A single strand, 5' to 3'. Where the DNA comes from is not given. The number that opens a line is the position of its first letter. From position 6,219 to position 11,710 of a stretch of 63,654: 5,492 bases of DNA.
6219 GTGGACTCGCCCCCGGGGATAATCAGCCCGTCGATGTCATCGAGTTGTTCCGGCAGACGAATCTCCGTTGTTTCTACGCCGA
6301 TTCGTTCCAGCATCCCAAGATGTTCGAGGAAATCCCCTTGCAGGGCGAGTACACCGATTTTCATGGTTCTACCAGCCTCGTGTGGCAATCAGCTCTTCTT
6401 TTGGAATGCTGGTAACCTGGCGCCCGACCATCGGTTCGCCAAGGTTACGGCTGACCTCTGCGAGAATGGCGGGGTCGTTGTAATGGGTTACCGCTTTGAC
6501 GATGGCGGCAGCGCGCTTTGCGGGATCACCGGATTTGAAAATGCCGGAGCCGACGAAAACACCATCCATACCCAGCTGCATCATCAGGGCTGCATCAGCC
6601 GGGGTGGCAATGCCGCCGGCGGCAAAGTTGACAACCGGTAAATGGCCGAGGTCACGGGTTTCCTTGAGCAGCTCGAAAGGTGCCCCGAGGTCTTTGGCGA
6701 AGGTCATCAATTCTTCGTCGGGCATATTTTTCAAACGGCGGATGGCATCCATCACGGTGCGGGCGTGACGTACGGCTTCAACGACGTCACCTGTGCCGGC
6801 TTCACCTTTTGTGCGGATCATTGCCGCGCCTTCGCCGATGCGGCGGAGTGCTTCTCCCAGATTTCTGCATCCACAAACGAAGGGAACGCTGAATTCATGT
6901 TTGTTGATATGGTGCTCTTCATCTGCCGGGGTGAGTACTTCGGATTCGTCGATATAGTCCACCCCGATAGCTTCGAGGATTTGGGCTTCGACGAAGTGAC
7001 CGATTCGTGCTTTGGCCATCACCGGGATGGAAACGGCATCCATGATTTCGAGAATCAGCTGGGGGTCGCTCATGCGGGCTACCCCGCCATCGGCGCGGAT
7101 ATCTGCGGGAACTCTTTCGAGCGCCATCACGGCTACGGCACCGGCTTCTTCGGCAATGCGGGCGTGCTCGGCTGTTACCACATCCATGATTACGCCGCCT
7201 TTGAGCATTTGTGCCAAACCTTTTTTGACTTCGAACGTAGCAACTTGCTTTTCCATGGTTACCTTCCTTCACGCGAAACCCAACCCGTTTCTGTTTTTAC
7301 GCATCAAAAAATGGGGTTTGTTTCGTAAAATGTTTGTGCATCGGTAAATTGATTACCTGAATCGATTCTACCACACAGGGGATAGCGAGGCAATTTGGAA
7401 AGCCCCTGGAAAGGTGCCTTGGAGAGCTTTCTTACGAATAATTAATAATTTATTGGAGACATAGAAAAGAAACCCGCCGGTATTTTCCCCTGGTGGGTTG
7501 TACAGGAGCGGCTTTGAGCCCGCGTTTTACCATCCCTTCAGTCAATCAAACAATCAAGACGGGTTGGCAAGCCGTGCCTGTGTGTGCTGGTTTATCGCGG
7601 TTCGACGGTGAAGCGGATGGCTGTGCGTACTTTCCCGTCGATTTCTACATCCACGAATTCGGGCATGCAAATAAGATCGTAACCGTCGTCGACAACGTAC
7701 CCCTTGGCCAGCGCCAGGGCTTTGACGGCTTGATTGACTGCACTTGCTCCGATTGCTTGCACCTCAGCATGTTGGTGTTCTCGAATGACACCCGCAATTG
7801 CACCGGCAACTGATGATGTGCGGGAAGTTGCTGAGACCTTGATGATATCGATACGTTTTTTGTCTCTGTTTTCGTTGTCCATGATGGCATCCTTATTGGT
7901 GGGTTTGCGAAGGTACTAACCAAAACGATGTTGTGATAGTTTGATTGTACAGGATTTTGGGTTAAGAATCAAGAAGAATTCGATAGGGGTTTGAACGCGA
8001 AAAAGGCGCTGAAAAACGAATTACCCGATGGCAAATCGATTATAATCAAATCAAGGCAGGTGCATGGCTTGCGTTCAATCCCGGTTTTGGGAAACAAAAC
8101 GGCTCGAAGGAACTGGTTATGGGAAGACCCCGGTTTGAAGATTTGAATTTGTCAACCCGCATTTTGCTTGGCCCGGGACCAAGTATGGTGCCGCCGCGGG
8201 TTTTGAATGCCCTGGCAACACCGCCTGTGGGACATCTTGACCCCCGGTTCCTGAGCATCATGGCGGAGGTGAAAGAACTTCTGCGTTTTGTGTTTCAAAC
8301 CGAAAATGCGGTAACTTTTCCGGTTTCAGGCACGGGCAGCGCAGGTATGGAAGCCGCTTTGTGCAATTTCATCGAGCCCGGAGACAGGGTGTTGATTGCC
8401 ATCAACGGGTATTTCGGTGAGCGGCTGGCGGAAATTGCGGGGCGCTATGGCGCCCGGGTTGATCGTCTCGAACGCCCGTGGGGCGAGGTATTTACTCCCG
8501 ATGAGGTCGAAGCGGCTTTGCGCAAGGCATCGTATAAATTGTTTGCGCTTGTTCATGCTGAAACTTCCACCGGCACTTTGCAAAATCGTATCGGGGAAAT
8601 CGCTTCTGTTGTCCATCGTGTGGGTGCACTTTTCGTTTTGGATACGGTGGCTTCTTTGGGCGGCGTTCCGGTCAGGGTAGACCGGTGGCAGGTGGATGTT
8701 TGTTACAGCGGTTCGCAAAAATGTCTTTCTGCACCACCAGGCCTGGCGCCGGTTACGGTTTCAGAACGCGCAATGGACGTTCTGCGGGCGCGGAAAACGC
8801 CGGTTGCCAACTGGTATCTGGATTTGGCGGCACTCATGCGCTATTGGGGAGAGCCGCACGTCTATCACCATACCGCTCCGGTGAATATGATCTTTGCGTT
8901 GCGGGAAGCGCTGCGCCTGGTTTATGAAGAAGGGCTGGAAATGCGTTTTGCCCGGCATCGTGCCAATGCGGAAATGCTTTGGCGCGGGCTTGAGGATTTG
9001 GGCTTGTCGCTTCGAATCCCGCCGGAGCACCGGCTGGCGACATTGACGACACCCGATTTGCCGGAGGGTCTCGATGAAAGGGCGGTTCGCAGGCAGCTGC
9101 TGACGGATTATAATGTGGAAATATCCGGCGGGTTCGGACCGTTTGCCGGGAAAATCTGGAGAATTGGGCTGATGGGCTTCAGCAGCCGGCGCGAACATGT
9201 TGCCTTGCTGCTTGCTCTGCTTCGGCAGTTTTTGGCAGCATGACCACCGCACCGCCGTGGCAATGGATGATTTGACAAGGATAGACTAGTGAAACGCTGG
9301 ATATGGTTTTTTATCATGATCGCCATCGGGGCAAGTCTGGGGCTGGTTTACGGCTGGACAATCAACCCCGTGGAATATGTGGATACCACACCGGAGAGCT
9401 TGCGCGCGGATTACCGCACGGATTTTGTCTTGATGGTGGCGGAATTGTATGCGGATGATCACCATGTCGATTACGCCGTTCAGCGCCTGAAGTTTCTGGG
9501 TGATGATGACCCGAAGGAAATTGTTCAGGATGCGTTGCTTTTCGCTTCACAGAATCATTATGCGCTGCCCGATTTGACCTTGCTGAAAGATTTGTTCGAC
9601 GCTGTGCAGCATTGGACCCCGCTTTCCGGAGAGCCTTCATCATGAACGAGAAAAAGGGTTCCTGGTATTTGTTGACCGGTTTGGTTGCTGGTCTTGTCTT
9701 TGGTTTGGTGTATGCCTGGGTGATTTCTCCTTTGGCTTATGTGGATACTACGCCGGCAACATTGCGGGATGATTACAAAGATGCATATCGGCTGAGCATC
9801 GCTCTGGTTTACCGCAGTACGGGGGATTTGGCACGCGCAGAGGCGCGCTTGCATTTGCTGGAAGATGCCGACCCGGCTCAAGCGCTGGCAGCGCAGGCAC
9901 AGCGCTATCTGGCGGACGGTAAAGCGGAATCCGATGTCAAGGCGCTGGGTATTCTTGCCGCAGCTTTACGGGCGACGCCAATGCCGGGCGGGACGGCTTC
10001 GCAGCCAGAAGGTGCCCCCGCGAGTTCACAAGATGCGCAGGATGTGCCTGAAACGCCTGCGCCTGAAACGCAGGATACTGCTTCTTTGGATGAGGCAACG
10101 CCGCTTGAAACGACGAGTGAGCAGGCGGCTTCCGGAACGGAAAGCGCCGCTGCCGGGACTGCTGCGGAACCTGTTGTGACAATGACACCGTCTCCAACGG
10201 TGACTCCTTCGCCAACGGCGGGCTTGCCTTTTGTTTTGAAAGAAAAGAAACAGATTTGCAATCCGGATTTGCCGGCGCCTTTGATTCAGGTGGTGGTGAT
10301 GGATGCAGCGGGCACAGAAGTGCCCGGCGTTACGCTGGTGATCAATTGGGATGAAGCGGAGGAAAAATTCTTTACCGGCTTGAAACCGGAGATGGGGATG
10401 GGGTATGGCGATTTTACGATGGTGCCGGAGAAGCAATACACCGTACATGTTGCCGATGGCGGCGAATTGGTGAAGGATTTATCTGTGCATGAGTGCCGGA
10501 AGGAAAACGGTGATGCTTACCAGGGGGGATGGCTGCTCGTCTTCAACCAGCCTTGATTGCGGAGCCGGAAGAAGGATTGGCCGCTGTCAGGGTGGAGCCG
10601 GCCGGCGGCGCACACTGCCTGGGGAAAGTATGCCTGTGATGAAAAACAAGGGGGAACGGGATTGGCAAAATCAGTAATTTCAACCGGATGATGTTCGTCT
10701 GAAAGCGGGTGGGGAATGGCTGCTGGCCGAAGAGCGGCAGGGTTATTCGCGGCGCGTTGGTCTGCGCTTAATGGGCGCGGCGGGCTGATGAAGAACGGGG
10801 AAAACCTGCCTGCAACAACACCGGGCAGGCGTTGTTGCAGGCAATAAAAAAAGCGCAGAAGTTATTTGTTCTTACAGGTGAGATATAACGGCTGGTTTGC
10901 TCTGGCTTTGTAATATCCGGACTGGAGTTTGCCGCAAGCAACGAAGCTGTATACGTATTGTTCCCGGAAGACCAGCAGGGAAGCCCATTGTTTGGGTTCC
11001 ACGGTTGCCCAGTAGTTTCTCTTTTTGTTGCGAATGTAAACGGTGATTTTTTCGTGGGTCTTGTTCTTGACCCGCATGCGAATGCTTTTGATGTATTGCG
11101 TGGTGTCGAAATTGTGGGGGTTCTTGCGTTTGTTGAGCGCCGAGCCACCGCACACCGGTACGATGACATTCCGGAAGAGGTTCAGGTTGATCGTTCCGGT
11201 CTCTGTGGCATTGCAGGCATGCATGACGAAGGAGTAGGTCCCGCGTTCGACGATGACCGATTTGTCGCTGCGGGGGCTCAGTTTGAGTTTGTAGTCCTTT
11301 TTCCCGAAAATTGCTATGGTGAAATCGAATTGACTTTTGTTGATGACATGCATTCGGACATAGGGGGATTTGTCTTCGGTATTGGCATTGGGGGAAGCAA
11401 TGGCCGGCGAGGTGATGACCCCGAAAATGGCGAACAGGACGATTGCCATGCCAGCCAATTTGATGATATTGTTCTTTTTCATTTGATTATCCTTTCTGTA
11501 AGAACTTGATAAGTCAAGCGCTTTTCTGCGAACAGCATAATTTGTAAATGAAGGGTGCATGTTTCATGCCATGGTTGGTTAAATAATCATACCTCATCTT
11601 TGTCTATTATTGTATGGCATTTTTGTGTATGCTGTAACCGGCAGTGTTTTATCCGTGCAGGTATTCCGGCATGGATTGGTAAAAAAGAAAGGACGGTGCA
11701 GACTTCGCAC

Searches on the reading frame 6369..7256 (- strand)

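Call 56: search_protein_families(library=pfam, proteins=[window:6369-7256:-], max_evalue=0.00001)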
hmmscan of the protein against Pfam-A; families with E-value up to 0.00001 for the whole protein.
window:6369-7256:- (295 aa): 2 families
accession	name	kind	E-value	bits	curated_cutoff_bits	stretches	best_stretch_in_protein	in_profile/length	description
PF01680.23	SOR_SNZ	-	8.5e-112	372.4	27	1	8-213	2-207/207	SOR/SNZ family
PF05690.20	ThiG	-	2.1e-08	34.3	23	1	204-257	174-225/247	Thiazole biosynthesis protein ThiG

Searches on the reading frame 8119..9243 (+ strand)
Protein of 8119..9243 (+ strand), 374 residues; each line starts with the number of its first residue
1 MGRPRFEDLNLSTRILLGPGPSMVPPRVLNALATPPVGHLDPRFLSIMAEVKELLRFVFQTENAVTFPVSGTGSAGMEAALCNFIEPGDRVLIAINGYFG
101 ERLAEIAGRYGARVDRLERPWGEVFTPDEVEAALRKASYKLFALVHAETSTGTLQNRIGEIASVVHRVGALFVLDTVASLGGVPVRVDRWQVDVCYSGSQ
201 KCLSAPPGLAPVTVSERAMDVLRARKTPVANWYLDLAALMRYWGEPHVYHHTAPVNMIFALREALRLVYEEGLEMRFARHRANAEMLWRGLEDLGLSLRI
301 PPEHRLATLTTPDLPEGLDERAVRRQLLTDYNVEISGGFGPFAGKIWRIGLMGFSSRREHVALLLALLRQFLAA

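Call 56: search_protein_families(library=pfam, proteins=[window:8119-9243:+], max_evalue=0.00001)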
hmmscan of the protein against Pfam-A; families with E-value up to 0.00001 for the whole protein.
window:8119-9243:+ (374 aa): 1 family
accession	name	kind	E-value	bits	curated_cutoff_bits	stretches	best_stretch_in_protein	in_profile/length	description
PF00266.25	Aminotran_5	-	5.1e-28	98.5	21.5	1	29-338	16-338/371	Aminotransferase class-V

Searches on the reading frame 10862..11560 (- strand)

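Call 56: search_protein_families(library=pfam, proteins=[window:10862-11560:-], max_evalue=0.00001)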
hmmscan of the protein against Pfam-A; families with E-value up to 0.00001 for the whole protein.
window:10862-11560:- (232 aa): 1 family
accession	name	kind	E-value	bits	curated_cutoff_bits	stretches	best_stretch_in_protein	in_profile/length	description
PF20545.3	DUF6759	-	7.8e-11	42.4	27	1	64-119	21-76/94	Domain of unknown function (DUF6759)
